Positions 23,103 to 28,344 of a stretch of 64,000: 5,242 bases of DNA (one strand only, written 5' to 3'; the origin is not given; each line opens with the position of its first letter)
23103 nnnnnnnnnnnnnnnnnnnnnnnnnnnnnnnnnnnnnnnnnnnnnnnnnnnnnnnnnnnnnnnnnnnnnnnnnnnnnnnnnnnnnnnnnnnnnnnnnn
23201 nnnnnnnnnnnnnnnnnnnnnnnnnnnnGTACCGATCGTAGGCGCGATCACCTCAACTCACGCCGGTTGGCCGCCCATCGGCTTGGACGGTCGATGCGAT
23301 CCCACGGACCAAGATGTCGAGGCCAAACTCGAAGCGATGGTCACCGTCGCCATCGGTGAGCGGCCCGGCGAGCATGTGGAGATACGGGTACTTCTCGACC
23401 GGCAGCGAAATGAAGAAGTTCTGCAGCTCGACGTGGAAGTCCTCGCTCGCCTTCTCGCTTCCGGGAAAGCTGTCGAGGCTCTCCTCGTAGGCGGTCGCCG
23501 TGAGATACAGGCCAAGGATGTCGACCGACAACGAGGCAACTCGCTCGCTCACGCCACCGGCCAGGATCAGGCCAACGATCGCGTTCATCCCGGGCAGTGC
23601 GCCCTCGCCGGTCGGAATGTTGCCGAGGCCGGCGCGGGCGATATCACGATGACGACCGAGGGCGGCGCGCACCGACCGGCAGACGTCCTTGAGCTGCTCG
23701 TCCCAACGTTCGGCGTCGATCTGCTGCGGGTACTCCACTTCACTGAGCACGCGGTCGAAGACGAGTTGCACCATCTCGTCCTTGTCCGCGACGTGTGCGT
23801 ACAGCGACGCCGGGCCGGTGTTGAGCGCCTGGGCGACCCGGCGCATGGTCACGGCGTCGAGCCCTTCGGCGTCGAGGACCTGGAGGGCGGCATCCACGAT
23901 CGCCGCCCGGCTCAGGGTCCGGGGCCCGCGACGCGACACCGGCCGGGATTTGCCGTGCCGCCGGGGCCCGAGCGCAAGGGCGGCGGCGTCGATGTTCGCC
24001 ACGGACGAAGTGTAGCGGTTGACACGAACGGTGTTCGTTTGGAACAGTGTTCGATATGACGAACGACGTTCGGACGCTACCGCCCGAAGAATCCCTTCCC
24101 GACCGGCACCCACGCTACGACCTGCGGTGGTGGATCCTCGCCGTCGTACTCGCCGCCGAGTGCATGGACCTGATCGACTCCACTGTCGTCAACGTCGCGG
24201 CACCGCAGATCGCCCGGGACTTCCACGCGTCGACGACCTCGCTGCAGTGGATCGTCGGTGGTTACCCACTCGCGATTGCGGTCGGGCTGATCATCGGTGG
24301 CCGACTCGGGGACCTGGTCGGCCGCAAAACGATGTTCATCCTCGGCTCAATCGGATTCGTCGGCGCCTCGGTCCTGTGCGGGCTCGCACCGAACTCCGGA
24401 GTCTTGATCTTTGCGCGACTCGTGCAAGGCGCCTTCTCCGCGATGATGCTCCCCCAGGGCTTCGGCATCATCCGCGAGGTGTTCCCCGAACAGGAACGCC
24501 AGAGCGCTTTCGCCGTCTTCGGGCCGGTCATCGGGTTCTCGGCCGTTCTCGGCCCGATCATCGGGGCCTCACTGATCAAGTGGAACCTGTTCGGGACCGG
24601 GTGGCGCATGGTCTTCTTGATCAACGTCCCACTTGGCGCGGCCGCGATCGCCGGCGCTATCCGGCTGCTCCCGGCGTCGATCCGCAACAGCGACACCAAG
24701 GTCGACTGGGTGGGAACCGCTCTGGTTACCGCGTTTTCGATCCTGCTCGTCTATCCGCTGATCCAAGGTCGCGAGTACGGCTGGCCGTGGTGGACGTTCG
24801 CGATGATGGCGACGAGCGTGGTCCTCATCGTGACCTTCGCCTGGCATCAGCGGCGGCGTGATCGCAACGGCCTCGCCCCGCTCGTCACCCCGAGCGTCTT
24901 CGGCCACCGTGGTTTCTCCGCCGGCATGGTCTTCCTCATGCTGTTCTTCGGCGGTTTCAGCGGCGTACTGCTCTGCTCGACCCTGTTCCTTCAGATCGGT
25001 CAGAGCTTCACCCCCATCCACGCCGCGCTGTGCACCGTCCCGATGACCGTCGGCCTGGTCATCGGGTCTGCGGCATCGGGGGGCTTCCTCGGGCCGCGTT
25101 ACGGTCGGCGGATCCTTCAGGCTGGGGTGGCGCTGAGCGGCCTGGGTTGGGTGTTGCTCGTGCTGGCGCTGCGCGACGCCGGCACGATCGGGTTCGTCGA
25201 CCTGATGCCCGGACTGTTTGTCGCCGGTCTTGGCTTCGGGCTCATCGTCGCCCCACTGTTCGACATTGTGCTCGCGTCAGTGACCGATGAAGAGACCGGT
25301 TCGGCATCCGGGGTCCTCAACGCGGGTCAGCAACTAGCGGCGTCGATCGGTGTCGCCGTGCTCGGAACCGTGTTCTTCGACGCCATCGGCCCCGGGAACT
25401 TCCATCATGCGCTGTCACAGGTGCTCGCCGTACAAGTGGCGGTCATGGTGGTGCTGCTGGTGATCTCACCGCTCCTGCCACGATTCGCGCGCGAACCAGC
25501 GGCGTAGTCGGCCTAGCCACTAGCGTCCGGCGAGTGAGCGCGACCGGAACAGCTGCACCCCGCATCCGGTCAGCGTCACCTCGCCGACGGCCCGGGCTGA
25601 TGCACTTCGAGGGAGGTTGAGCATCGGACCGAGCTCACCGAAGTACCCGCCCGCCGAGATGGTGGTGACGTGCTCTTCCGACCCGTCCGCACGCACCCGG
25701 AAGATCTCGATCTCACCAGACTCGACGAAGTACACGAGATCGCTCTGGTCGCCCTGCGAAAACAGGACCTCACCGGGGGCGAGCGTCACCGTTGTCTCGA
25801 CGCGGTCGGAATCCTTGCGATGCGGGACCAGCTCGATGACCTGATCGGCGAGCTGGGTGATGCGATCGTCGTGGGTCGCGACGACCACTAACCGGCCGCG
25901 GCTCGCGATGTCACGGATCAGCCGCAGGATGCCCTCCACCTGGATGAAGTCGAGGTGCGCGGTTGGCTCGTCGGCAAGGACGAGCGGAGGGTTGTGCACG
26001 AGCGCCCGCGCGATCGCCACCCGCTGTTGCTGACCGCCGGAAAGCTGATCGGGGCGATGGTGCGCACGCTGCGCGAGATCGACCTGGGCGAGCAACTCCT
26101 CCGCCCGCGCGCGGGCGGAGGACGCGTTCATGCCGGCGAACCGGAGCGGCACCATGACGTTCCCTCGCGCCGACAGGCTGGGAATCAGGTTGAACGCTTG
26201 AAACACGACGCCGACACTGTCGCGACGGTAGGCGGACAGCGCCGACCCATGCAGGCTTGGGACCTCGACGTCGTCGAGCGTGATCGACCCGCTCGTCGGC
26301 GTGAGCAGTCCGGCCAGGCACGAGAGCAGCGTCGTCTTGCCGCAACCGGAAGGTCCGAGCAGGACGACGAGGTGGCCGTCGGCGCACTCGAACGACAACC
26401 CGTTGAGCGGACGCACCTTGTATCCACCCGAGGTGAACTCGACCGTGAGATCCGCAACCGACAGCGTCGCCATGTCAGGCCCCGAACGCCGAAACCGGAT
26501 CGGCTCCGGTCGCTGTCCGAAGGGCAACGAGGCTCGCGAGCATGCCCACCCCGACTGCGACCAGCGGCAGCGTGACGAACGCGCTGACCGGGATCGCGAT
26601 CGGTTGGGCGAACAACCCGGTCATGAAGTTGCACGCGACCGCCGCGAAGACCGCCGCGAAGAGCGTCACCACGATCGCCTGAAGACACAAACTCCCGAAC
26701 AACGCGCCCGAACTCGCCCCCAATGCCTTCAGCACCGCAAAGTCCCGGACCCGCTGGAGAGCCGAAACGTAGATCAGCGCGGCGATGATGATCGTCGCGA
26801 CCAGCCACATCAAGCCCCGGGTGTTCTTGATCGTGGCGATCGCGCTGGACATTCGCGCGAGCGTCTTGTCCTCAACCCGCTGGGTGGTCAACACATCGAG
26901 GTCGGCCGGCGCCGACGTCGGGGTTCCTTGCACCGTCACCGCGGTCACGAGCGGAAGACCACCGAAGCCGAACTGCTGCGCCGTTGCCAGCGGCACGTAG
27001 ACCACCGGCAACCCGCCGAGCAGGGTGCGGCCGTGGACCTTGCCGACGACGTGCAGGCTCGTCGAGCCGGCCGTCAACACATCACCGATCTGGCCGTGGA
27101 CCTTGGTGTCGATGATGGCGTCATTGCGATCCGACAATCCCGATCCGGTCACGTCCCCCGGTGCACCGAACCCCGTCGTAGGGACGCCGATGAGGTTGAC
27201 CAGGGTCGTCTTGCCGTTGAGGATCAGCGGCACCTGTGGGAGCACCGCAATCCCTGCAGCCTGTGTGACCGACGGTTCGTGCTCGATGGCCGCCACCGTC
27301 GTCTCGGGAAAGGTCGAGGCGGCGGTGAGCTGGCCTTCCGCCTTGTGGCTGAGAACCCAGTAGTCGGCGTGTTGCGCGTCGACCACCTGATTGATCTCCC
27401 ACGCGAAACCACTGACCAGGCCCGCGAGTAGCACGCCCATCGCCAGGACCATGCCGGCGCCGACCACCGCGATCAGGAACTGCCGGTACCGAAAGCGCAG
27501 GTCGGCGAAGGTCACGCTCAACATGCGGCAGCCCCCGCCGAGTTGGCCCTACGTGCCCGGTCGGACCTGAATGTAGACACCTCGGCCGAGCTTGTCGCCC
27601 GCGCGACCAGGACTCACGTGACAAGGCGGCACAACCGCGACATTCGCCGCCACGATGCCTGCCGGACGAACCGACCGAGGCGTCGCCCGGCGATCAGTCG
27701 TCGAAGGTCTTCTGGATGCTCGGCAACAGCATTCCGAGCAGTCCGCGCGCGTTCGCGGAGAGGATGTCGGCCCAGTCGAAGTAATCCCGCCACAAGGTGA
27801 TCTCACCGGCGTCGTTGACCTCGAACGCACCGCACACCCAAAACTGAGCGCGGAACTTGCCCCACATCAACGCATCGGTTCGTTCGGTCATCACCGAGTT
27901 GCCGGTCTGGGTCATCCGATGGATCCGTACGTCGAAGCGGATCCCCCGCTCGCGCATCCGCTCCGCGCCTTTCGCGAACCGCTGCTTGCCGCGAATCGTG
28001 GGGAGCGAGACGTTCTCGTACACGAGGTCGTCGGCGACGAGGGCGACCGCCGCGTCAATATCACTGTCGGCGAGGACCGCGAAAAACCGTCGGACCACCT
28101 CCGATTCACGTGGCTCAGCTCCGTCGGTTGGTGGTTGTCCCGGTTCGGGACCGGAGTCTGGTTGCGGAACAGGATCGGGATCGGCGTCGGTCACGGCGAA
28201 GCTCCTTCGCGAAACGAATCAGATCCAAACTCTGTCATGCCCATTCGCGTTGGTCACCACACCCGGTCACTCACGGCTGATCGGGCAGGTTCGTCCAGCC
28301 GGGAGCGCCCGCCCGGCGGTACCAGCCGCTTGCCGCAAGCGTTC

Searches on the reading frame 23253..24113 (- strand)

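Call 41: search_protein_families(library=pfam, proteins=[window:23253-24113:-])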
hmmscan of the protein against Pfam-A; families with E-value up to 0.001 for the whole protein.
window:23253-24113:- (286 aa): 2 families
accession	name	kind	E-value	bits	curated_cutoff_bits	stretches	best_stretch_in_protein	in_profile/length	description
PF02909.22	TetR_C_1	-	1.1e-17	64.6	21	1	135-275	7-145/146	Tetracyclin repressor-like, C-terminal domain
PF00440.29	TetR_N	-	6.7e-10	39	24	1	72-116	1-45/47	Bacterial regulatory proteins, tetR family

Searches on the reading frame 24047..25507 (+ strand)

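Call 41: search_protein_families(library=pfam, proteins=[window:24047-25507:+])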
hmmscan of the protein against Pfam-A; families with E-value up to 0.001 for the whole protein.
window:24047-25507:+ (486 aa): 2 families
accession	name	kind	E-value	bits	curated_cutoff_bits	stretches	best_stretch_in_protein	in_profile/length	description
PF07690.21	MFS_1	-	1.4e-44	152.8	33.4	2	37-435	4-346/347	Major Facilitator Superfamily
PF00083.30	Sugar_tr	-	1.3e-07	31.3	22.3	1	53-204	24-188/452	Sugar (and other) transporter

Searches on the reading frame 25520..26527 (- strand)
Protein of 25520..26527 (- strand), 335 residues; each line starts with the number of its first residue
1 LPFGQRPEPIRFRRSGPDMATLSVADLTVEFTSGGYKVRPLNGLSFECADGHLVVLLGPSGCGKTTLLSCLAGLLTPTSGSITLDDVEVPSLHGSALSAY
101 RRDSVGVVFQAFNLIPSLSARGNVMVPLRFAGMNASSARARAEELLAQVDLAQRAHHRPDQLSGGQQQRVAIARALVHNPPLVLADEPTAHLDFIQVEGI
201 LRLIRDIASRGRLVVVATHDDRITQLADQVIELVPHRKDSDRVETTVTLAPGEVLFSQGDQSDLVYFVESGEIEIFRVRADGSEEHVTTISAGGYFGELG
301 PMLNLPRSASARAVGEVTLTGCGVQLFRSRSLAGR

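Call 41: search_protein_families(library=pfam, proteins=[window:25520-26527:-])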
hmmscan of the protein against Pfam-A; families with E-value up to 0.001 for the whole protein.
window:25520-26527:- (335 aa): 8 families
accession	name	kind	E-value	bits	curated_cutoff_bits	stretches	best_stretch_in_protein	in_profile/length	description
PF00005.33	ABC_tran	-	8.6e-37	127.2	25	1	41-190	1-137/137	ABC transporter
PF00027.35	cNMP_binding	-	7.5e-19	67.9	27.5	1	247-320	2-75/89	Cyclic nucleotide-binding domain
PF13304.12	AAA_21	-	2.2e-09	38.3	27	1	159-221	235-300/304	AAA domain, putative AbiEii toxin, Type IV TA system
PF02463.25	SMC_N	-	2.3e-07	30.9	40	1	53-237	26-215/220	RecF/RecN/SMC N terminal domain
PF01078.27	Mg_chelatase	-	2.2e-05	24.4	20.3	1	48-95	19-66/207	Magnesium chelatase, subunit ChlI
PF13476.12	AAA_23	-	0.00017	22.7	27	1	42-79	11-47/201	AAA domain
PF13401.12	AAA_22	-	0.00036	21.3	27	0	53-213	7-116/130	AAA domain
PF13191.12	AAA_16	-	0.00097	20.1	32.6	0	51-156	24-104/167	AAA ATPase domain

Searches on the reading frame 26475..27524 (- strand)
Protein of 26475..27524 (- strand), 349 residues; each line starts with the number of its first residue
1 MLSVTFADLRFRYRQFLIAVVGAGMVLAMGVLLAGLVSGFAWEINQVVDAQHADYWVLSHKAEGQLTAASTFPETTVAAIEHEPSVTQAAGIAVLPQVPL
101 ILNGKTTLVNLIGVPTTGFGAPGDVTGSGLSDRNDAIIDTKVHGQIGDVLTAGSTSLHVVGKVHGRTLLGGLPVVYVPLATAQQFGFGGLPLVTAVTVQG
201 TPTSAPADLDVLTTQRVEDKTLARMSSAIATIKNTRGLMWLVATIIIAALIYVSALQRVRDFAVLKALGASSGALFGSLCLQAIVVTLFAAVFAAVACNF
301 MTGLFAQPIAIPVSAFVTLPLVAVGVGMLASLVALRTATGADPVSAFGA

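Call 41: search_protein_families(library=pfam, proteins=[window:26475-27524:-])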
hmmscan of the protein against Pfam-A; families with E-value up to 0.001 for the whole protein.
window:26475-27524:- (349 aa): 1 family
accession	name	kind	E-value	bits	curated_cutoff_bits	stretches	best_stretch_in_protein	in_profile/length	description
PF02687.27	FtsX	-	4.2e-13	49.8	25.5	1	238-341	6-118/120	FtsX-like permease C-terminal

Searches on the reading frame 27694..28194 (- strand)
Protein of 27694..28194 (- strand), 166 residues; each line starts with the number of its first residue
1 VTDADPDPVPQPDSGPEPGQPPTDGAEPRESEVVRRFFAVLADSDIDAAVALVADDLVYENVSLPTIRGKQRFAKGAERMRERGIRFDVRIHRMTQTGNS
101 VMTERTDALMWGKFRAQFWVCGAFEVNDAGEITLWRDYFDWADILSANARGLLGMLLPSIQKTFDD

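Call 8: search_protein_families(library=pfam, proteins=[window:27694-28194:-])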
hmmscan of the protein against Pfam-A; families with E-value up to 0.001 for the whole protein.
window:27694-28194:- (166 aa): 3 families
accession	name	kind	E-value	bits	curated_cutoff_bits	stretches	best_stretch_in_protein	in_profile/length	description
PF07858.18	LEH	-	3.4e-37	127.9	24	1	31-150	4-122/122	Limonene-1,2-epoxide hydrolase catalytic domain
PF12680.13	SnoaL_2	-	7.2e-14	52.7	27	1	34-134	1-101/102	SnoaL-like domain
PF07366.18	SnoaL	-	0.00028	21.1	28.4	1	33-144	3-122/126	SnoaL-like polyketide cyclase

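Call 9: search_protein_families(library=ncbifam, proteins=[window:27694-28194:-])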
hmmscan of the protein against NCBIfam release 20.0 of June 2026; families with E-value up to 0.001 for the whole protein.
window:27694-28194:- (166 aa): 1 family
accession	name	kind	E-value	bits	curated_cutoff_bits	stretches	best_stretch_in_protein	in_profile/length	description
TIGR02096.1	TIGR02096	subfamily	8.6e-08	32.6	97.1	1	32-105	2-77/129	ketosteroid isomerase-related protein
